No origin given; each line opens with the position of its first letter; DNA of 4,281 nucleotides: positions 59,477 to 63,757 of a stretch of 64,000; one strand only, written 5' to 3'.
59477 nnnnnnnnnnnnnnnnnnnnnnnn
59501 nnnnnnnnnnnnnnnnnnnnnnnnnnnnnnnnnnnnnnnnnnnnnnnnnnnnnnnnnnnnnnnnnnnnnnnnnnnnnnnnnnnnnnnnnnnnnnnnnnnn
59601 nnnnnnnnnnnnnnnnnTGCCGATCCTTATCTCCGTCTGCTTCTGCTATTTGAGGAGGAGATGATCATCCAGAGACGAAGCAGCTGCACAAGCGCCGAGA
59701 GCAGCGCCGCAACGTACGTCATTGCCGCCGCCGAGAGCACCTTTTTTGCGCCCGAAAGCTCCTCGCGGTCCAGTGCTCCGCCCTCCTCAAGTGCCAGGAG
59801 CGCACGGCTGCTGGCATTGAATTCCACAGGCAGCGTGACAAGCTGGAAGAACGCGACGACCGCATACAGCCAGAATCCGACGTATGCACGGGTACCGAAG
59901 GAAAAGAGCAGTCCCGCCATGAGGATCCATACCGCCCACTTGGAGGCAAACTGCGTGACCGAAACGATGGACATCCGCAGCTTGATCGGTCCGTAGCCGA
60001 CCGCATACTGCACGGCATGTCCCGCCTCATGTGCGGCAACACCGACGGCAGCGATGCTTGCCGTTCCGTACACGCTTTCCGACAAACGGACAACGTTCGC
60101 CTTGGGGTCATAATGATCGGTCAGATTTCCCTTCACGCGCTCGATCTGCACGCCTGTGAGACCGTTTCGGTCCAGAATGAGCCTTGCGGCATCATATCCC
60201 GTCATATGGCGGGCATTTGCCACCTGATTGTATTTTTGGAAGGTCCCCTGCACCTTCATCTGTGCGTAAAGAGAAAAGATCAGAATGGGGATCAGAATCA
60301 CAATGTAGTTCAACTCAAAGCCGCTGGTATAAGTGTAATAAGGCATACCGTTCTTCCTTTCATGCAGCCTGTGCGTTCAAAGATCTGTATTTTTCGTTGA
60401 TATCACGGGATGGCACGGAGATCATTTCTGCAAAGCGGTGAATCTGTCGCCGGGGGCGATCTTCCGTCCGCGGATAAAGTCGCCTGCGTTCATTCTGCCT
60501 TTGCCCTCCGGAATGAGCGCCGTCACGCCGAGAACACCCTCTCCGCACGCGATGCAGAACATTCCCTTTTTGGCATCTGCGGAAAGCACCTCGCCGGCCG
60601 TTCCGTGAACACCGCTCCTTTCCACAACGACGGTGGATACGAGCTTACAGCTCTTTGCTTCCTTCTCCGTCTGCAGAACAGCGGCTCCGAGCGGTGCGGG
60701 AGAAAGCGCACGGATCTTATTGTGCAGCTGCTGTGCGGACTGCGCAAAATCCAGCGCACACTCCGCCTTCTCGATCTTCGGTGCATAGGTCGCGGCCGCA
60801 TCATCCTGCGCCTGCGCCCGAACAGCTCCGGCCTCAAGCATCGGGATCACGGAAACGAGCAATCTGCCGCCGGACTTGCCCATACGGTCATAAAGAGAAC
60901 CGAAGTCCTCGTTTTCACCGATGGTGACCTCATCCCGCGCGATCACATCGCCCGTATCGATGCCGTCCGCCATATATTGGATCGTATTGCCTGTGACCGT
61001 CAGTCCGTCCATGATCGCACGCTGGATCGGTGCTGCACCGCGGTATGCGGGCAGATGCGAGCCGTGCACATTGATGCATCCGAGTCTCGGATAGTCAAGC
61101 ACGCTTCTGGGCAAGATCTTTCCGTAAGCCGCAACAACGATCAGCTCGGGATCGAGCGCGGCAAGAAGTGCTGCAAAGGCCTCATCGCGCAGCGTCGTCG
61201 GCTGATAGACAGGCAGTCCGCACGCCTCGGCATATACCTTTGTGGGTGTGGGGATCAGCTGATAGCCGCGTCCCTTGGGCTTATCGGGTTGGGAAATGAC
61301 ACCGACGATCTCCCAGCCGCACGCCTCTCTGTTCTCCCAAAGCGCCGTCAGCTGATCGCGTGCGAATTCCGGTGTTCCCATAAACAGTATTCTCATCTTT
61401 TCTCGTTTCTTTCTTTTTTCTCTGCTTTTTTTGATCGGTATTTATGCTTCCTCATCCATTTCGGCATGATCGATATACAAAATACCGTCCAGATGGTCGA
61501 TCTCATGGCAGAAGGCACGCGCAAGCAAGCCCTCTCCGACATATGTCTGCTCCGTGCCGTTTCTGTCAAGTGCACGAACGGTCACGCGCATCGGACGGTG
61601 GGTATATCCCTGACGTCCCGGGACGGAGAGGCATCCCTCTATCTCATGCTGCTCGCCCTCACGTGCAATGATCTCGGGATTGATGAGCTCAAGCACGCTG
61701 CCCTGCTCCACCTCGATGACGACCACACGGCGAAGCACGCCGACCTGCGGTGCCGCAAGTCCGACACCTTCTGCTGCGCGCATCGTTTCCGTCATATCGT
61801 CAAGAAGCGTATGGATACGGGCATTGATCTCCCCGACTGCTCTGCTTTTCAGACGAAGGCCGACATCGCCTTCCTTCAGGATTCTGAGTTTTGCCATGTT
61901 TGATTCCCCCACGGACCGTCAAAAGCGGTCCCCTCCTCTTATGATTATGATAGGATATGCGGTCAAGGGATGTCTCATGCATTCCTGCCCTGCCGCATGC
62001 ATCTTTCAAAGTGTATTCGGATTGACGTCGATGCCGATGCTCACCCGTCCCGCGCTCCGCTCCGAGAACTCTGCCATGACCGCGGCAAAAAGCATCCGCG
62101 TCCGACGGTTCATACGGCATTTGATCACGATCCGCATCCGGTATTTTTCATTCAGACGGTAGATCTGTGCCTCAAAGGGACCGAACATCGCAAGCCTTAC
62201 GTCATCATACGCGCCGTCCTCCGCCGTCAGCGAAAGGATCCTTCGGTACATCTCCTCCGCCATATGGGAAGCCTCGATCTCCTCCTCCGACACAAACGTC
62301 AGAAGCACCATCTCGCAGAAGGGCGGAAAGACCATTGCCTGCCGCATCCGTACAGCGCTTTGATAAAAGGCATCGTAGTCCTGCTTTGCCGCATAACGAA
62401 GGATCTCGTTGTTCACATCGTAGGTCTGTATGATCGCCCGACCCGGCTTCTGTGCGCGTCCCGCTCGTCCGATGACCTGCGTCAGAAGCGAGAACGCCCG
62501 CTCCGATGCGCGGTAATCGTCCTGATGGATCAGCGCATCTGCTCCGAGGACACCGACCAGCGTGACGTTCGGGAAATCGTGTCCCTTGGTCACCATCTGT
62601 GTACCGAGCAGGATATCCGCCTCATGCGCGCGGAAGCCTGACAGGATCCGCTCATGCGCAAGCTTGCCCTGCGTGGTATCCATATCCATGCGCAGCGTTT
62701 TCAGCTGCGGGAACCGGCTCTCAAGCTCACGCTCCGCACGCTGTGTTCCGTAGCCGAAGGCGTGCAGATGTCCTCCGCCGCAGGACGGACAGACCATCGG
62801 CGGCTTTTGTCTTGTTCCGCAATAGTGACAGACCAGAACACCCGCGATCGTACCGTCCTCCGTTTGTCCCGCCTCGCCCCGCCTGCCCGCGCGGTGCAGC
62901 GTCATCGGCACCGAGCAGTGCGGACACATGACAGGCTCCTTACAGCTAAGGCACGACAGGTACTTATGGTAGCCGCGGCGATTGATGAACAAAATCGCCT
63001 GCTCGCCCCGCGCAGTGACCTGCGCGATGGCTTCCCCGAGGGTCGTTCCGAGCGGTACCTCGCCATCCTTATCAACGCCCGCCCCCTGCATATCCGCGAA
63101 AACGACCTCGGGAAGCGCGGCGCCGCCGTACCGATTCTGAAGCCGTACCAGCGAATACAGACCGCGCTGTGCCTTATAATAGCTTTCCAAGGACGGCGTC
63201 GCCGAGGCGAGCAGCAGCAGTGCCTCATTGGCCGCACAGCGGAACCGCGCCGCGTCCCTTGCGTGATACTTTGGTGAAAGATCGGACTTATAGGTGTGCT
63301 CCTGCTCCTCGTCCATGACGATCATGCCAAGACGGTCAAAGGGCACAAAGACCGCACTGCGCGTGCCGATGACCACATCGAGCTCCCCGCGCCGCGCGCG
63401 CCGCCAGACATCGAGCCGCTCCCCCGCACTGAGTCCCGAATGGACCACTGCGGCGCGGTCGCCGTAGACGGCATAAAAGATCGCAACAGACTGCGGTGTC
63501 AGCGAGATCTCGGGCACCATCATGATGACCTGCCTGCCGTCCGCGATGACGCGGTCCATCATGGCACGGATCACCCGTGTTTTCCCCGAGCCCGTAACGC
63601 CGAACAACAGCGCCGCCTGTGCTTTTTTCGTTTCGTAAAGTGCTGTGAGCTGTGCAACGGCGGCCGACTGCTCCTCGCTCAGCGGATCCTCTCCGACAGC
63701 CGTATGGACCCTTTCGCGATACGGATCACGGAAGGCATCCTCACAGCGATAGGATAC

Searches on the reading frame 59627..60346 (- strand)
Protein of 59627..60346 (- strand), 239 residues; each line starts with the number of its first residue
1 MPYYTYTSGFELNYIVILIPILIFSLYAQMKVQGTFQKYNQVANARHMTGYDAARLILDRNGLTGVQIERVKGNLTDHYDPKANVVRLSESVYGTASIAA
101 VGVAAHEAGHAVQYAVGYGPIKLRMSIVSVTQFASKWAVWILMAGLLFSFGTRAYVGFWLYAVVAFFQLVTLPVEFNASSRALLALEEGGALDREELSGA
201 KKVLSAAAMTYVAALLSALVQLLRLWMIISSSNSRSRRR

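Call 35: search_protein_families(library=pfam, proteins=[window:59627-60346:-], max_evalue=0.001)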
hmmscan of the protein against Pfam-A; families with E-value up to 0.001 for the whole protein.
window:59627-60346:- (239 aa): 1 family
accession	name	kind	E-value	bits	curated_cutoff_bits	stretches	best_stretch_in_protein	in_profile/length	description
PF04298.18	Zn_peptidase_2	-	2e-88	296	27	1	14-229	1-217/218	Putative neutral zinc metallopeptidase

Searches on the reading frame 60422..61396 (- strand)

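Call 36: search_protein_families(library=pfam, proteins=[window:60422-61396:-], max_evalue=0.001)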
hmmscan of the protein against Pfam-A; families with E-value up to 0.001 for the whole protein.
window:60422-61396:- (324 aa): 2 families
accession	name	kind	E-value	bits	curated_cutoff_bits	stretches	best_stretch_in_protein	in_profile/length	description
PF00551.24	Formyl_trans_N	-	9.8e-45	152.9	26.1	1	1-184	1-181/181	Formyl transferase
PF02911.23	Formyl_trans_C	-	2.8e-18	66.4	21.1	1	207-311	1-99/100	Formyl transferase, C-terminal domain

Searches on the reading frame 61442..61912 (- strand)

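Call 36: search_protein_families(library=pfam, proteins=[window:61442-61912:-], max_evalue=0.001)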
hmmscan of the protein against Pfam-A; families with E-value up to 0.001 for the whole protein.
window:61442-61912:- (156 aa): 1 family
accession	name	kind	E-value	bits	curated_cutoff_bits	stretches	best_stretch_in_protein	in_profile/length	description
PF01327.26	Pep_deformylase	-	7.9e-46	155.9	22.8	1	10-152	3-152/156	Polypeptide deformylase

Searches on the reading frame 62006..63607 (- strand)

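Call 36: search_protein_families(library=pfam, proteins=[window:62006-63607:-], max_evalue=0.001)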
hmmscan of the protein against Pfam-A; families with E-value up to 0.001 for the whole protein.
window:62006-63607:- (533 aa): 5 families
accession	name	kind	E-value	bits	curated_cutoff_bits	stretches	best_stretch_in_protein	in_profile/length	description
PF18074.6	PriA_C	-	2.3e-16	60.8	26.9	1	429-530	1-95/95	Primosomal protein N C-terminal domain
PF00271.37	Helicase_C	-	8.6e-14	52.2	23.5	1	287-385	24-109/110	Helicase conserved C-terminal domain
PF00270.35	DEAD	-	3.7e-12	46.7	26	1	4-142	22-163/167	DEAD/DEAH box helicase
PF04851.21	ResIII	-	4.3e-06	27.2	22.5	1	4-138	31-162/164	Type III restriction enzyme, res subunit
PF18319.7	Zn_ribbon_PriA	-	3.5e-05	24.1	26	1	228-243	1-16/27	PriA DNA helicase Cys-rich region (CRR) domain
